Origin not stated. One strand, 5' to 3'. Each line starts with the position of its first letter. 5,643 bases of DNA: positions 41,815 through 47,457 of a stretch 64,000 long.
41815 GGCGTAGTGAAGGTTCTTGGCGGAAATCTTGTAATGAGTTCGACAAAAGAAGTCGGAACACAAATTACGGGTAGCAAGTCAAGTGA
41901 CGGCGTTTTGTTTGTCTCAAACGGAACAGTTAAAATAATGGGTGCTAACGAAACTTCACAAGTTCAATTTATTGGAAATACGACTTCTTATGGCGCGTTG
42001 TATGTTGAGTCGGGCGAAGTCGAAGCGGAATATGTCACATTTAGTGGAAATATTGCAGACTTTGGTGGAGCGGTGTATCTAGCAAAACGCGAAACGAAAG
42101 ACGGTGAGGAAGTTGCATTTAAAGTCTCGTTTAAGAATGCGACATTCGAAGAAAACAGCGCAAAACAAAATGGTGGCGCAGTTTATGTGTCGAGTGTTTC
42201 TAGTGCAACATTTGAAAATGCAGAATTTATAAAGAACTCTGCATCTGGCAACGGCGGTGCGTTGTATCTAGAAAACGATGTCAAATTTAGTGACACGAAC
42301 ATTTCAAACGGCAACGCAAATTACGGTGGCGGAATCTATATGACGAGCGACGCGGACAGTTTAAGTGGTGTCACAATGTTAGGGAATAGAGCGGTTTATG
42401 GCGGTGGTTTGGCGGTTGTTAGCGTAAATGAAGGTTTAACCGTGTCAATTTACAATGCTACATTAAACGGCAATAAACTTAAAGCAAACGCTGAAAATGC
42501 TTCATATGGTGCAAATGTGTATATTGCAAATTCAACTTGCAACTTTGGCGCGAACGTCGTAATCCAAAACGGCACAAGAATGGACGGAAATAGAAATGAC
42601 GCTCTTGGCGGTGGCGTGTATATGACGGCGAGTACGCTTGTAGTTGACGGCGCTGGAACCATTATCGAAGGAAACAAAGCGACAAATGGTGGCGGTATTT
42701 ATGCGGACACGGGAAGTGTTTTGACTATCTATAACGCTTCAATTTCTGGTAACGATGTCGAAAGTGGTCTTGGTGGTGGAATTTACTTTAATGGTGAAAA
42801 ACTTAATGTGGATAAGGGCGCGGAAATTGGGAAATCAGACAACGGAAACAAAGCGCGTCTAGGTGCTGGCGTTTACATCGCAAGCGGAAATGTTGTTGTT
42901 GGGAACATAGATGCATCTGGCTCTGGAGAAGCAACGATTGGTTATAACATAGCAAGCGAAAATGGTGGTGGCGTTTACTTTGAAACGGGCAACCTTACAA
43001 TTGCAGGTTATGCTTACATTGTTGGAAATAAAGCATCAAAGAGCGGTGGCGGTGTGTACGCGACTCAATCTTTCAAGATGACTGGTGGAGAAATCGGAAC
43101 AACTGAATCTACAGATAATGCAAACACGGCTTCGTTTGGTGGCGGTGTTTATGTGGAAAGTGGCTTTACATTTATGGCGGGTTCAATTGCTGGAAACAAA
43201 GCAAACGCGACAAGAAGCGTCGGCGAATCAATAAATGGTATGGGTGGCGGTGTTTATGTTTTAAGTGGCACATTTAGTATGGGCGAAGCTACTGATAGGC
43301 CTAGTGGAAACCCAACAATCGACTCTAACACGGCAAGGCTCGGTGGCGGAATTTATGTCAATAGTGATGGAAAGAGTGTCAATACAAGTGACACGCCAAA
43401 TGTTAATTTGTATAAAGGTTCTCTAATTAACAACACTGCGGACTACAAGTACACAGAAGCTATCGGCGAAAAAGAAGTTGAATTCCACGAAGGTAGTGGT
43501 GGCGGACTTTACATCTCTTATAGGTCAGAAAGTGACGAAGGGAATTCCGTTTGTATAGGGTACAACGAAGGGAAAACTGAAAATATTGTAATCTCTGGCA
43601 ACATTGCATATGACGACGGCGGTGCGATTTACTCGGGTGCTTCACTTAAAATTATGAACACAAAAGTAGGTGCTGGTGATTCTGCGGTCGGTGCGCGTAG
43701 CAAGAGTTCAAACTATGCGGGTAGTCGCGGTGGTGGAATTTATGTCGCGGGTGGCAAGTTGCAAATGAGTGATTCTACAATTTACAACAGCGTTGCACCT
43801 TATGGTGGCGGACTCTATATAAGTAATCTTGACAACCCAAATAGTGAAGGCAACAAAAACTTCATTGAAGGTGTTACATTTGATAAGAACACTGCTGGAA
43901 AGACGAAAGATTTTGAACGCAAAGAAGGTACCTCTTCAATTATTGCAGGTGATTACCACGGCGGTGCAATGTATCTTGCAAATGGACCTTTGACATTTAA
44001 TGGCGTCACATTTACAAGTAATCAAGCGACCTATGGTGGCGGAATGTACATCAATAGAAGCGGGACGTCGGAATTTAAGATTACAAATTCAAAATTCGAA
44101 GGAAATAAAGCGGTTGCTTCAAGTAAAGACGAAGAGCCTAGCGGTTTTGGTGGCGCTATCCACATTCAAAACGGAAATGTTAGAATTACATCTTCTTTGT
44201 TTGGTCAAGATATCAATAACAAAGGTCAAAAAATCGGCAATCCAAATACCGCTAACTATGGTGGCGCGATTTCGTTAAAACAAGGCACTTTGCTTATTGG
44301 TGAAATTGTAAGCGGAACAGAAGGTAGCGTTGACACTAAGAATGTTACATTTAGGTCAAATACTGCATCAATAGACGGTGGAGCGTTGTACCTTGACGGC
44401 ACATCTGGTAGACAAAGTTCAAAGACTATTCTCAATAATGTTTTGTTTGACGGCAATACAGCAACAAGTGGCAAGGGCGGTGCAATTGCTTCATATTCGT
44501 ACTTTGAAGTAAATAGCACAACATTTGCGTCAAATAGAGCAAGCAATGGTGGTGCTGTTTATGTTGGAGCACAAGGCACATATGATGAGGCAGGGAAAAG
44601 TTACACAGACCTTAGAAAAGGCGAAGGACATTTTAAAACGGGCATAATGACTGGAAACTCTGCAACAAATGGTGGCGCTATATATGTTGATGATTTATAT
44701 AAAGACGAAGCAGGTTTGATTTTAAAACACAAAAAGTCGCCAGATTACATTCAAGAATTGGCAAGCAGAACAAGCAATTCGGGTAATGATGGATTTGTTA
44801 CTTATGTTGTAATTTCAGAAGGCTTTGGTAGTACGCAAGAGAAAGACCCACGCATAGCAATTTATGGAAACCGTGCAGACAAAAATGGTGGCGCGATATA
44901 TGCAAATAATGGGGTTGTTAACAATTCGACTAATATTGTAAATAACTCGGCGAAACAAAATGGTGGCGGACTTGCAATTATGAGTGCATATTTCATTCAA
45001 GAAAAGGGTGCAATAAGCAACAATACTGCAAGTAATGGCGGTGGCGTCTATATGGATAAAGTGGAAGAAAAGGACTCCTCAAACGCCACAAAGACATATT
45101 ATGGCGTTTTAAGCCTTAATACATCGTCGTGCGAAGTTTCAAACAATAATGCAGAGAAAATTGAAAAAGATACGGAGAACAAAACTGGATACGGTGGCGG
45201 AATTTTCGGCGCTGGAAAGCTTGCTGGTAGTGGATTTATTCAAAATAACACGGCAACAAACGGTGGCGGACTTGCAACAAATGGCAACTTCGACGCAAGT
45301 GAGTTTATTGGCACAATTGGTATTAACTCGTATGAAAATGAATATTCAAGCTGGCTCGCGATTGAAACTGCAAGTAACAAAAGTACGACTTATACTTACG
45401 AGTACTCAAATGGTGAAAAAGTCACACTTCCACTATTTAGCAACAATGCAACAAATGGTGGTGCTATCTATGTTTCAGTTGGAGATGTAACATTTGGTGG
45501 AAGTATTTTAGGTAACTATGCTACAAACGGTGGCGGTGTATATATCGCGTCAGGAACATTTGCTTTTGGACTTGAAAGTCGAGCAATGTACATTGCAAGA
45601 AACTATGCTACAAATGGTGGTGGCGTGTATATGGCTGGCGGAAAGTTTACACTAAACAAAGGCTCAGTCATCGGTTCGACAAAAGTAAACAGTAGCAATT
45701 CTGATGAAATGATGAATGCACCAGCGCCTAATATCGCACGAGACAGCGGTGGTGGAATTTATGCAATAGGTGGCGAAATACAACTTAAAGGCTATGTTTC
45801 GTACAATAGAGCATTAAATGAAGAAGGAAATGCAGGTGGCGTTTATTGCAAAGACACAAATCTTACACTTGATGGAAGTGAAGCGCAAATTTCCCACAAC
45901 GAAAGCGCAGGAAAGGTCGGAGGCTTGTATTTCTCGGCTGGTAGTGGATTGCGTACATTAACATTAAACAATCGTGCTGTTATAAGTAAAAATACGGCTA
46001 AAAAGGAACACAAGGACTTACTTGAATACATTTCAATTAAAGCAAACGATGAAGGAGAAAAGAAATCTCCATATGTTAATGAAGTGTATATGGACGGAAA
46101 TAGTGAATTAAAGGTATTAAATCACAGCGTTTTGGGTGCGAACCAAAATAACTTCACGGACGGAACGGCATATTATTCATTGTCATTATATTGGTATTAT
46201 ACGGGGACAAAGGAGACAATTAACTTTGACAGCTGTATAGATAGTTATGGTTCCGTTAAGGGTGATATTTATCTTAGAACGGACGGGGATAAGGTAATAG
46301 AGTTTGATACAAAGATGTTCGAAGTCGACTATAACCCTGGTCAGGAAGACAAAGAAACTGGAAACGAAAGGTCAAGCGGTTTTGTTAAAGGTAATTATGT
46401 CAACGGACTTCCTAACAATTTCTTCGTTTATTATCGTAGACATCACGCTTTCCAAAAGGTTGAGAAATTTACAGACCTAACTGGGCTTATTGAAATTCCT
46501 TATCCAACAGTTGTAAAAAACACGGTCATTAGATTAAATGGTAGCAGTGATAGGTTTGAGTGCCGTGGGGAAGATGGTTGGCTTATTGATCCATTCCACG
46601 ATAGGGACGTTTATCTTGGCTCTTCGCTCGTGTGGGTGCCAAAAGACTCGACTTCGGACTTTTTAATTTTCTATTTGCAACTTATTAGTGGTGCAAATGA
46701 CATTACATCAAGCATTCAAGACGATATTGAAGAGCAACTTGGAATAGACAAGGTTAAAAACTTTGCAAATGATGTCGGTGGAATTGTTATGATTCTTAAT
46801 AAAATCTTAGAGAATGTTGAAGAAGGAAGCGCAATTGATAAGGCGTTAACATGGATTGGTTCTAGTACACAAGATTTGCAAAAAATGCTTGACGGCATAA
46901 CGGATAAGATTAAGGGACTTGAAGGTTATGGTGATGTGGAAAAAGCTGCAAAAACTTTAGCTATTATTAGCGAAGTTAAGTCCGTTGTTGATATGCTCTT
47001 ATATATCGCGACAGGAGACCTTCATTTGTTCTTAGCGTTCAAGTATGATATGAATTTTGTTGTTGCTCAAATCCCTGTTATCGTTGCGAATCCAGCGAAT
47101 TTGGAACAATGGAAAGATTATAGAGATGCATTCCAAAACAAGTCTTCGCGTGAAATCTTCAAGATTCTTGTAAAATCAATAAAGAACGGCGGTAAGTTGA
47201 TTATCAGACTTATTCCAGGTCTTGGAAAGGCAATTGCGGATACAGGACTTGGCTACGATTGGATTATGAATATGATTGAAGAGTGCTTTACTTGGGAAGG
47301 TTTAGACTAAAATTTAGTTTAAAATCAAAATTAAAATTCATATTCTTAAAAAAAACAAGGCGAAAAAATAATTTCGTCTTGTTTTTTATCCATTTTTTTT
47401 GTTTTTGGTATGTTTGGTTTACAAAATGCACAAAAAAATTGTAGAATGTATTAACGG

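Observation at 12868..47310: Intact 34.4-kb gene encoding an 11,480-aa N-terminally anchored surface fibre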

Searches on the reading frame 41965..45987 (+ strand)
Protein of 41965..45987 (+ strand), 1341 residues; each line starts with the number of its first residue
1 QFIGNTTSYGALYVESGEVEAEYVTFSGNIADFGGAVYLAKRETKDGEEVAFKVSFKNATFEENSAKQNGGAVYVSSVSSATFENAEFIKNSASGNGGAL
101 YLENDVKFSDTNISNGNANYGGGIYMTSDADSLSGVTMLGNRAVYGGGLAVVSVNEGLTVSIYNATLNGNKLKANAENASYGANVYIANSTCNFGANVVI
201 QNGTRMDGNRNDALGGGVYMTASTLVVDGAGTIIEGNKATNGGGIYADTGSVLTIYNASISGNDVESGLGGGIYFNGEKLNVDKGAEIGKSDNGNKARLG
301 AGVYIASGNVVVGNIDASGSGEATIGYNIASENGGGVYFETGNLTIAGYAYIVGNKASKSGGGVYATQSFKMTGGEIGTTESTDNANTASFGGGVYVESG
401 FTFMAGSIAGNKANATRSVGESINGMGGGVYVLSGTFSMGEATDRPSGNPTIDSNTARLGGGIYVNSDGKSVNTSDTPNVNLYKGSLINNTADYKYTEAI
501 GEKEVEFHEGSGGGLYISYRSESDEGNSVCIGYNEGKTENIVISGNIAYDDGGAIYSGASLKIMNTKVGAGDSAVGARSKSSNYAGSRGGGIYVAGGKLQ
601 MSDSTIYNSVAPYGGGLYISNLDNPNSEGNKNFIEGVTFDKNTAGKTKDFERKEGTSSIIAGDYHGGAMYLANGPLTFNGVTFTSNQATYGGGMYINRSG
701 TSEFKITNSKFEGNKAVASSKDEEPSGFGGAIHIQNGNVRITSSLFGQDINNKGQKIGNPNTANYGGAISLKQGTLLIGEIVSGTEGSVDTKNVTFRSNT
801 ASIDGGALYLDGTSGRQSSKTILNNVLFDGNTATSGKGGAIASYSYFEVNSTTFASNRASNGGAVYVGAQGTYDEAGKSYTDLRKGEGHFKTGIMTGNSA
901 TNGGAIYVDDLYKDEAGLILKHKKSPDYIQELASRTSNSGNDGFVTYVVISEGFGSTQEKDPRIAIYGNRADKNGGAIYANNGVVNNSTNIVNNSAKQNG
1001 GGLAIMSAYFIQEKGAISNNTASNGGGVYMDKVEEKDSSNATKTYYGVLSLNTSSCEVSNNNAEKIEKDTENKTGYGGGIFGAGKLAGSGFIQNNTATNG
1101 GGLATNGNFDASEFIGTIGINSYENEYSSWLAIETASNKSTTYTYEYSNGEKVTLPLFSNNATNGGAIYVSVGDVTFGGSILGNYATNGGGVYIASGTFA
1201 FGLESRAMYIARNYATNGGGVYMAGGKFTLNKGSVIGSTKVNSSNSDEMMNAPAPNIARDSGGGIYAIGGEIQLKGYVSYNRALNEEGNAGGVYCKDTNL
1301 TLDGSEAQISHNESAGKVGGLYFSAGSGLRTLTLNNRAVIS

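Call 75: search_solved_structures(query=window:41965-45987:+, max_evalue=0.01)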
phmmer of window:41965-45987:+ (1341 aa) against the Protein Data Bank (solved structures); distinct sequences matched with E-value up to 0.01: 0.

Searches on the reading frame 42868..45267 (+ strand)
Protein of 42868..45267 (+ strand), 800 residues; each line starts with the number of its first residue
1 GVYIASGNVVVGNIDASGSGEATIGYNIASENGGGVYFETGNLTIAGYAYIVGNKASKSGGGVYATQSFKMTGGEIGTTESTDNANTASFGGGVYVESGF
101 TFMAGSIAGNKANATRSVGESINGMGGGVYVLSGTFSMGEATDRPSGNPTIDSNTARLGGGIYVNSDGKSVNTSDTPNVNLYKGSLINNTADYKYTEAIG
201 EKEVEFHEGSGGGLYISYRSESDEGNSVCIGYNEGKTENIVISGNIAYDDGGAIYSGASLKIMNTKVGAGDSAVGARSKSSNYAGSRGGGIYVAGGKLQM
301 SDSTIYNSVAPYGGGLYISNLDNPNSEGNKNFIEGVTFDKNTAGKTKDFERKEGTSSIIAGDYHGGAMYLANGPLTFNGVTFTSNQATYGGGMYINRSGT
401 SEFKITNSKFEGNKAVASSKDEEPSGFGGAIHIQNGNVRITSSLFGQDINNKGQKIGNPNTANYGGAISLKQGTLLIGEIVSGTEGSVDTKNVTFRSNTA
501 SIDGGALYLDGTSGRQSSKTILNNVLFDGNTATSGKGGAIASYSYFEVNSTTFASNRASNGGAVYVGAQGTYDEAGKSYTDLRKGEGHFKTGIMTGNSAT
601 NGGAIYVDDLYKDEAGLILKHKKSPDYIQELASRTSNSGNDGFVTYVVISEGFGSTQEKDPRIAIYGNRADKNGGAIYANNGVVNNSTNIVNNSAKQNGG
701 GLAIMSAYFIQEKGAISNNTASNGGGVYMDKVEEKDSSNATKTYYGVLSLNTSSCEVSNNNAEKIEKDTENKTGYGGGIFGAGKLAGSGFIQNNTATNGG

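Call 5: search_protein_families(library=pfam, proteins=[window:42868-45267:+], max_evalue=0.01)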
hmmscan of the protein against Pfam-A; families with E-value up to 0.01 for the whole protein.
window:42868-45267:+ (800 aa): 1 family
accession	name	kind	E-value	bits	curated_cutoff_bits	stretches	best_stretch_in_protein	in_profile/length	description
PF02415.23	Chlam_PMP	-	3.7e-23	79.5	20.6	0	239-256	1-18/19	Chlamydia polymorphic membrane protein (Chlamydia_PMP) repeat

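Call 64: search_protein_families(library=ncbifam, proteins=[window:42868-45267:+], max_evalue=1)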
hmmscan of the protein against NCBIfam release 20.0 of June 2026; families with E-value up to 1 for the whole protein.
window:42868-45267:+ (800 aa): 2 families
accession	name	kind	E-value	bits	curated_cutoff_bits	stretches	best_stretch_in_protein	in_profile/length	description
TIGR01376.1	POMP_repeat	repeat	2.4e-17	61.8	15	8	239-260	4-25/28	polymorphic outer membrane protein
TIGR02934.1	nifT_nitrog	equivalog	0.92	9.3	41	0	419-437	28-46/68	putative nitrogen fixation protein NifT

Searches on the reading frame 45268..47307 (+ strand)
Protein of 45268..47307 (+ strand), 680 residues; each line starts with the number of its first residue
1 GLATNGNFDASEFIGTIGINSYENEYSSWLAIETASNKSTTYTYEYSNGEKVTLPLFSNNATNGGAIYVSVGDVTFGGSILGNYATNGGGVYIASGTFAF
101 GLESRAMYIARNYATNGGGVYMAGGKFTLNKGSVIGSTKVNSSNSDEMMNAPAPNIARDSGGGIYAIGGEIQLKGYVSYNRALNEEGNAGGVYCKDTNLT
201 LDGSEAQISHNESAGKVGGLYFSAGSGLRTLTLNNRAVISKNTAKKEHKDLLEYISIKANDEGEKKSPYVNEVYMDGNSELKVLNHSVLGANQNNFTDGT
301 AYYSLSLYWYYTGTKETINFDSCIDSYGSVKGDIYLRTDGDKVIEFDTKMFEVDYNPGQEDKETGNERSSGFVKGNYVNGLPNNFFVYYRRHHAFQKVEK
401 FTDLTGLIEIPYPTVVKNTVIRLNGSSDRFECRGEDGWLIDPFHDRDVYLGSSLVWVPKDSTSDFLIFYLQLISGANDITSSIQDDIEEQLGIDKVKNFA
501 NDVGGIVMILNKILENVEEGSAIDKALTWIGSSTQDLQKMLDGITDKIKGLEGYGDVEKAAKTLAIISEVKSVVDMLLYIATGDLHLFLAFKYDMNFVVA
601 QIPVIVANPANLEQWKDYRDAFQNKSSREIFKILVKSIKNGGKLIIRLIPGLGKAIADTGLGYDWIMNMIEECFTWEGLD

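Call 5: search_protein_families(library=pfam, proteins=[window:45268-47307:+], max_evalue=0.01)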
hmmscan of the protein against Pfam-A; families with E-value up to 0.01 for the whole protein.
window:45268-47307:+ (680 aa): 0 families

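Call 64: search_protein_families(library=ncbifam, proteins=[window:45268-47307:+], max_evalue=1)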
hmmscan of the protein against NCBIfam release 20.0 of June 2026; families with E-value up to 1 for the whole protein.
window:45268-47307:+ (680 aa): 0 families

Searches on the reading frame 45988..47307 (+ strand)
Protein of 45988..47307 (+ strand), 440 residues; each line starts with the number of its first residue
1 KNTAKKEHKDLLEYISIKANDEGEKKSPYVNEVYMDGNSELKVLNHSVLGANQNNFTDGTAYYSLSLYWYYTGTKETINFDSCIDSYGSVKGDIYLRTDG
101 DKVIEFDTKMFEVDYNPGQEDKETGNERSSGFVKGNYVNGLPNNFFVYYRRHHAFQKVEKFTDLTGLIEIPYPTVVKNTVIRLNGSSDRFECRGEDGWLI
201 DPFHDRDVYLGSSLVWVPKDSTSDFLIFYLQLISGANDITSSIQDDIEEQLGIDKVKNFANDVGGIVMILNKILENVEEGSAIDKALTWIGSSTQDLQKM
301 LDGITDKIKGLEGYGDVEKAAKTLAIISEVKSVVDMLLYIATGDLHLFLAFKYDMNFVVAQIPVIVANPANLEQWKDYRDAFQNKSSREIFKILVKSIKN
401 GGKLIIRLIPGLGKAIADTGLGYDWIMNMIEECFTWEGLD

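Call 8: find_homologous_proteins(query=window:45988-47307:+)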
Query window:45988-47307:+: 4974 candidates shared short words with the query, none scored E <= 0.001.

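Call 34: search_protein_representatives(protein=window:45988-47307:+)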
Query: 440 residues. Proteins with E-value up to 0.001 (for the whole library): 1; up to 1e-10: 0; up to 1e-30: 0. The best 1 are listed.
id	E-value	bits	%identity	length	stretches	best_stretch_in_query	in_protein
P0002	8.4e-05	38.0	28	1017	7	214-260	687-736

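Call 35: find_related_loci(query=window:45988-47307:+, collection=metagenome_contigs, flank=10000)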
Query window:45988-47307:+ (440 aa) in metagenome_contigs; peptide patterns used: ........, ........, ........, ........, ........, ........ (x = any residue, [..] = any of these).
32 stretches matched a pattern, but none encodes a relative of the query by tblastn (E <= 1e-3).

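Call 51: predict_structure(protein=window:45988-47307:+)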
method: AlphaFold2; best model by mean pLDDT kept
length: 440 residues; sequences in the alignment: 1
mean_pLDDT: 33.6   pTM: 0.26
mean pLDDT of the five models: 33.6, 30.4, 29.2, 28.2, 28.0
residues with pLDDT >= 90: 0; 70-90: 1; 50-70: 21; < 50: 418
segments of 3 or more residues with pLDDT < 50: 1-294, 325-440
pLDDT, mean of each block of 10 residues (from residue 1): 30 31 35 34 33 28 24 25 26 28 30 35 34 30 27 24 26 26 26 27 25 26 28 30 33 34 32 32 40 47 61 54 46 45 35 26 31 36 39 44 35 35 45 39
secondary structure, 60 per line:
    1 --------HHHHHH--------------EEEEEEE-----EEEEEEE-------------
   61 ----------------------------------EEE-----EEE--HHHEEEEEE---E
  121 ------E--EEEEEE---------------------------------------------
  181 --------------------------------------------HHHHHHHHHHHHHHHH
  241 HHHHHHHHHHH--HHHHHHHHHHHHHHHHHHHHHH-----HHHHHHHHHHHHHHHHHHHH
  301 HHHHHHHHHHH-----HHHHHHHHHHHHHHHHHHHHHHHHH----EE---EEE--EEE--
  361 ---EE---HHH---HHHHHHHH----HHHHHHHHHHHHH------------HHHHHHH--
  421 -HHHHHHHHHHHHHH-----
elements in order: H9-14 E29-35 E41-47 E95-97 E103-105 E111-116 E130-135 H225-251 H254-275 H281-311 H317-341 E351-353 E356-358 H375-382 H387-399 H412-418 H422-435

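Call 53: search_solved_structures(query=window:45988-47307:+, max_evalue=1)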
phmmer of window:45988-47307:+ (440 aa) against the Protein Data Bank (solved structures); distinct sequences matched with E-value up to 1: 0.

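Call 63: search_protein_families(library=pfam, proteins=[window:45988-47307:+], max_evalue=5)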
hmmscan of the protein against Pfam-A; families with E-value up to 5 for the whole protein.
window:45988-47307:+ (440 aa): 2 families
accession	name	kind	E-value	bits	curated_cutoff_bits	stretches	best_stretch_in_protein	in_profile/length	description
PF05064.18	Nsp1_C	-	0.048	13.9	24.1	1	269-314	60-105/114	Nsp1-like C-terminal region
PF06009.19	Laminin_II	-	0.12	12.9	33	1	232-333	4-98/138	Laminin Domain II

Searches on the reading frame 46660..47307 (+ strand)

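Call 63: search_protein_families(library=pfam, proteins=[window:46660-47307:+], max_evalue=5)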
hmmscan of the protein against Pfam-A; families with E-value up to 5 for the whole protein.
window:46660-47307:+ (216 aa): 2 families
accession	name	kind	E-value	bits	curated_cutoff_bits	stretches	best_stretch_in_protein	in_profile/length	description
PF05064.18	Nsp1_C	-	0.017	15.4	24.1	1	45-90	60-105/114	Nsp1-like C-terminal region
PF06009.19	Laminin_II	-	0.028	14.9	33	1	8-110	4-99/138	Laminin Domain II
